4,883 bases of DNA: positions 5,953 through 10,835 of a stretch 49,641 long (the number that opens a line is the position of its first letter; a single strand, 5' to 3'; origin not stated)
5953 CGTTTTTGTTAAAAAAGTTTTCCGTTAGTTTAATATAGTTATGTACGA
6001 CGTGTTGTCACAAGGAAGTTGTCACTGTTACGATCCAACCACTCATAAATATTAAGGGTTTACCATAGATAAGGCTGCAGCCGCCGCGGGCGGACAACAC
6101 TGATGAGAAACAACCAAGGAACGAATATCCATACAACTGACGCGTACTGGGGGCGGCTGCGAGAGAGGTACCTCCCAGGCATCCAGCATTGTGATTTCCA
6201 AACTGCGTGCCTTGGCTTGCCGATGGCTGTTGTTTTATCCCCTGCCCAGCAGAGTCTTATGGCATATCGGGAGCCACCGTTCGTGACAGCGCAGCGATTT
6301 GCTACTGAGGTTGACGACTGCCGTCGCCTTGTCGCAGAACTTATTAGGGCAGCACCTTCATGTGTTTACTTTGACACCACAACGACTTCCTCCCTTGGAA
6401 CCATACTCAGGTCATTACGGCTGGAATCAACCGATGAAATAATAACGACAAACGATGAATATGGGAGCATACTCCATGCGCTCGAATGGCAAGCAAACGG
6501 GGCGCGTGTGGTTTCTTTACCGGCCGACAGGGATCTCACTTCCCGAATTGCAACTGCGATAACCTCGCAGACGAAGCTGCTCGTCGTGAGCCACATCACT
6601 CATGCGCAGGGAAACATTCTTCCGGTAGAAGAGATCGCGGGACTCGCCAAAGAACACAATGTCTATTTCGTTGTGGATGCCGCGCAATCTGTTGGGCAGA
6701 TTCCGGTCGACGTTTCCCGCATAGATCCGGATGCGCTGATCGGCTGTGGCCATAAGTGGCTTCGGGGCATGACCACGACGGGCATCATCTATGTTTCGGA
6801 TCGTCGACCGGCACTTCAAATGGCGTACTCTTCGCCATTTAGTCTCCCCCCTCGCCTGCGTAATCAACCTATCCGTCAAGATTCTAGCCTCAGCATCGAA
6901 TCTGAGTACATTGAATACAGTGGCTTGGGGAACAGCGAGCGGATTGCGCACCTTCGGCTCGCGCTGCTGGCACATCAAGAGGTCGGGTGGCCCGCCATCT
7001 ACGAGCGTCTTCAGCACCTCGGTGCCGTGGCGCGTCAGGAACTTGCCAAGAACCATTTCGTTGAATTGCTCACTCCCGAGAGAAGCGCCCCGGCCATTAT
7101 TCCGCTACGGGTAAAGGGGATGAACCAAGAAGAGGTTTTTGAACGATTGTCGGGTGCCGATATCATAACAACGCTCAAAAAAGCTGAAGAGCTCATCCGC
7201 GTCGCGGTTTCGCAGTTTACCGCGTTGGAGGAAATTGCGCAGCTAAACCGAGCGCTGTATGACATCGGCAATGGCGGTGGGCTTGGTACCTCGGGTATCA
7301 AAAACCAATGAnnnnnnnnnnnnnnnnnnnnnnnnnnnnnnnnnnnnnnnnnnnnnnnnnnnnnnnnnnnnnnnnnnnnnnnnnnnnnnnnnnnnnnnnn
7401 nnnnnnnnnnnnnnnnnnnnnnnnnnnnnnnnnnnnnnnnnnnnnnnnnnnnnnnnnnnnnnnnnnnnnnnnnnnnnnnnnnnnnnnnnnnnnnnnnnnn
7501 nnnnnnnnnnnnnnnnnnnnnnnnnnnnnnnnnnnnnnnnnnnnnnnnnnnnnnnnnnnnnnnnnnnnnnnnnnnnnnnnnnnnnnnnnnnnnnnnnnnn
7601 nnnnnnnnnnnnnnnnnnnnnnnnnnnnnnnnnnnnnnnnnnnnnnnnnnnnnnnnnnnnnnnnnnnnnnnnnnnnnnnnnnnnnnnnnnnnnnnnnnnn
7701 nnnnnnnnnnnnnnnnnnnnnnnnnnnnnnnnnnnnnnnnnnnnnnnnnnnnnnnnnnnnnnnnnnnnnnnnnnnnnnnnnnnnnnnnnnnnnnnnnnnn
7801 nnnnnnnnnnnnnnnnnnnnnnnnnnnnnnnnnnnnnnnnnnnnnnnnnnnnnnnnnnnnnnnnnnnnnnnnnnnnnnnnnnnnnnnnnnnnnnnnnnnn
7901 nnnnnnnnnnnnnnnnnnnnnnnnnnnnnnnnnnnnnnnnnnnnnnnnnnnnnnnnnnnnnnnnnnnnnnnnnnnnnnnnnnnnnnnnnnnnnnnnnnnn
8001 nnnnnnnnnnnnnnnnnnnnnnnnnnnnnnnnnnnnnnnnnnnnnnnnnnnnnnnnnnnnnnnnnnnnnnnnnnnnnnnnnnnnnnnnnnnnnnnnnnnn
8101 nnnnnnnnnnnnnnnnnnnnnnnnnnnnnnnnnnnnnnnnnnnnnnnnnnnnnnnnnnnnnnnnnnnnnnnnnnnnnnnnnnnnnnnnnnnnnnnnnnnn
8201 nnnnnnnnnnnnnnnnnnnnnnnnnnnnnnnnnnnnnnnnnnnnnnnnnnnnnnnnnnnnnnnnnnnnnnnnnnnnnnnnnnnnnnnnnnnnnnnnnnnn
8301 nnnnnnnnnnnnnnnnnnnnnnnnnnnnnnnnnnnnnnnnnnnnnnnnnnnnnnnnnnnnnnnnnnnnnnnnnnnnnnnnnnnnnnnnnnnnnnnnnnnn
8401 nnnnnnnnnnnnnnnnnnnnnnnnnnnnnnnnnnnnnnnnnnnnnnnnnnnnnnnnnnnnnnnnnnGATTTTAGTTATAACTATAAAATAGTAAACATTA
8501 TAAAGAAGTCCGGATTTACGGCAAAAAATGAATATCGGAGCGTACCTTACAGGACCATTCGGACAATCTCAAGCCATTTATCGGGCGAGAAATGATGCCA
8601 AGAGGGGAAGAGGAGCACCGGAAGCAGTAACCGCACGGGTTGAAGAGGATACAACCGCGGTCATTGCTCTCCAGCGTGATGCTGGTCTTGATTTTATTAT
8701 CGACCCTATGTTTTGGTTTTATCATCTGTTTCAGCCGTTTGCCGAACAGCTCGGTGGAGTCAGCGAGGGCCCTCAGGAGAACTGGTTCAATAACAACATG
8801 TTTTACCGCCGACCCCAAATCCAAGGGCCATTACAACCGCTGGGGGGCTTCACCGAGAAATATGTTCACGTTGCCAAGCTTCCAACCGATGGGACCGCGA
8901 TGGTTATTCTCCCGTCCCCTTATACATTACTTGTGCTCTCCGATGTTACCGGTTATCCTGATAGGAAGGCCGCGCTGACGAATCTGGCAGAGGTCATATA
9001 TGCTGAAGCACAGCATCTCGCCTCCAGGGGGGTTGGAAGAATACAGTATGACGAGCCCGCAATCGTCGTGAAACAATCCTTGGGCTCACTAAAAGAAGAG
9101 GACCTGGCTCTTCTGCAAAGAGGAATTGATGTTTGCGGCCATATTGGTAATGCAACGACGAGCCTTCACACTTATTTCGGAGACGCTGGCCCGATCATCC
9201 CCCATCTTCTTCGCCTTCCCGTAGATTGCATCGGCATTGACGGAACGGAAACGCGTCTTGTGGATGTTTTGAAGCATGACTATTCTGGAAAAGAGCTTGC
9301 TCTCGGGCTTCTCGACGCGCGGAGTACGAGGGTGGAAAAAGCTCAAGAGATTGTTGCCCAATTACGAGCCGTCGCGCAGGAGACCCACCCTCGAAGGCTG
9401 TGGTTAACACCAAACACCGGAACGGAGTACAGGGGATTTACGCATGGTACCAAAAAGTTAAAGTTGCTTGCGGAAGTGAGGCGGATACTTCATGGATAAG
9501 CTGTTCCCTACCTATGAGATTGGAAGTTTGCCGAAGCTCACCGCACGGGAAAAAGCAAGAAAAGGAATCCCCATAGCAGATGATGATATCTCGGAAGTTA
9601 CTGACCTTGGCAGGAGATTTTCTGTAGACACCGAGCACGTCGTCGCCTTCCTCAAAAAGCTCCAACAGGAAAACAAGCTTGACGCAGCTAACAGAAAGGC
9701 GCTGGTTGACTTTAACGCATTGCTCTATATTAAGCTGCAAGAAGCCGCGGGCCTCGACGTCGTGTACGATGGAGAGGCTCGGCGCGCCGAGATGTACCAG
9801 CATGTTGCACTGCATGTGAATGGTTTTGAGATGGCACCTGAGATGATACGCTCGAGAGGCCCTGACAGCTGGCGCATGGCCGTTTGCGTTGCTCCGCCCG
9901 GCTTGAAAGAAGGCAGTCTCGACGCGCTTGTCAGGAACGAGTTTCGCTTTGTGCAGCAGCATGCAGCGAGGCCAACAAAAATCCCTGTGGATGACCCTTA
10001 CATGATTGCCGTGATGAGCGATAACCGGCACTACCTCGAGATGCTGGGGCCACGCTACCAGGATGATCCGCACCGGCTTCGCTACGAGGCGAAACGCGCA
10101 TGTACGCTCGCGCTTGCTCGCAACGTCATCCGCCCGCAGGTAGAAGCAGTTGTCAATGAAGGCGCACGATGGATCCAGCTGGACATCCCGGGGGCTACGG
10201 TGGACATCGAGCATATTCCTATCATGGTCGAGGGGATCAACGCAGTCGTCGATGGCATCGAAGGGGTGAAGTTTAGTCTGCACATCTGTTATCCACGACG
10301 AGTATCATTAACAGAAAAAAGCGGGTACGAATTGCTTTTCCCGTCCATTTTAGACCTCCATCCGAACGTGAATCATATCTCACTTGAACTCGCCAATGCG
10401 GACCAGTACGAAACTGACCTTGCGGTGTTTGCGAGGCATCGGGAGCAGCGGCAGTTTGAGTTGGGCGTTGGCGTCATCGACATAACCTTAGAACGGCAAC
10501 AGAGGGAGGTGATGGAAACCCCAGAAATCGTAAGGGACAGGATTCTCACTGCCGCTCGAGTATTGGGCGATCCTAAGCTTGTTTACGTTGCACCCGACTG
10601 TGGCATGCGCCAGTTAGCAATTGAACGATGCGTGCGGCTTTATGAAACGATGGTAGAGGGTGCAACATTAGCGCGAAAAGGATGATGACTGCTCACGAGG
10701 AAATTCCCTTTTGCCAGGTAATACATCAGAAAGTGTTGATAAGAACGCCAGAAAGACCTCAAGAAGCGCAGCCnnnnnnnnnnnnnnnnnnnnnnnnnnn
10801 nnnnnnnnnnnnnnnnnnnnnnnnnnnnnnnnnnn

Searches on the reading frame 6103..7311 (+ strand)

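Call 95: search_protein_families(library=pfam, proteins=[window:6103-7311:+], max_evalue=0.001)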
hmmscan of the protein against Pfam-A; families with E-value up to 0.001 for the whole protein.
window:6103-7311:+ (402 aa): 4 families
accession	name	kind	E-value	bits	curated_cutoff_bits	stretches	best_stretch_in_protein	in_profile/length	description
PF00266.25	Aminotran_5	-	5.7e-35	121.4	21.5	1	63-354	38-333/371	Aminotransferase class-V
PF01041.23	DegT_DnrJ_EryC1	-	1e-09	38.5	19.8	1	93-318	47-259/360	DegT/DnrJ/EryC1/StrS aminotransferase family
PF01053.26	Cys_Met_Meta_PP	-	2.4e-09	36.7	27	1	76-233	60-215/381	Cys/Met metabolism PLP-dependent enzyme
PF00155.27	Aminotran_1_2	-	0.00017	21.3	19.7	1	74-194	48-187/361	Aminotransferase class I and II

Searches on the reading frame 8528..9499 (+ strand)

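Call 95: search_protein_families(library=pfam, proteins=[window:8528-9499:+], max_evalue=0.001)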
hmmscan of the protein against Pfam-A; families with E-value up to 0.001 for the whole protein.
window:8528-9499:+ (323 aa): 2 families
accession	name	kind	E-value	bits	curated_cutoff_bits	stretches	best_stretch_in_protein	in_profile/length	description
PF01717.24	Meth_synt_2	-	9e-29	101.2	21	1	9-317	7-321/324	Cobalamin-independent synthase, Catalytic domain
PF08267.18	Meth_synt_1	-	4e-16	59.9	27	1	85-285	110-311/313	Cobalamin-independent synthase, N-terminal domain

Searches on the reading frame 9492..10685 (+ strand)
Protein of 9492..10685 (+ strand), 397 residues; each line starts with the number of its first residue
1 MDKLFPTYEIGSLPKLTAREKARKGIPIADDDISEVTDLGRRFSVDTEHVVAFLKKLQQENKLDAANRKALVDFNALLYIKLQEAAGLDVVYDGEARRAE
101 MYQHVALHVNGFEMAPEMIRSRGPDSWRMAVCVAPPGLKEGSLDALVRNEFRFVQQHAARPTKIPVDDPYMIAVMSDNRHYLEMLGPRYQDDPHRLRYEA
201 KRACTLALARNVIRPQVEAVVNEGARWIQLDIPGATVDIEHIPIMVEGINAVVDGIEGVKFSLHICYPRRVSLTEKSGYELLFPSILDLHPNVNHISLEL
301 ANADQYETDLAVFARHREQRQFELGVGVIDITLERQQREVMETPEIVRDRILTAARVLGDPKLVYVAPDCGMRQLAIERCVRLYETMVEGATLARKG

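Call 95: search_protein_families(library=pfam, proteins=[window:9492-10685:+], max_evalue=0.001)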
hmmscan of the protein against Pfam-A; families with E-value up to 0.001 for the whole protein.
window:9492-10685:+ (397 aa): 1 family
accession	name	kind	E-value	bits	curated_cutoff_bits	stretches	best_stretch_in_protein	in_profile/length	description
PF01717.24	Meth_synt_2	-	1e-17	64.9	21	2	176-391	118-322/324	Cobalamin-independent synthase, Catalytic domain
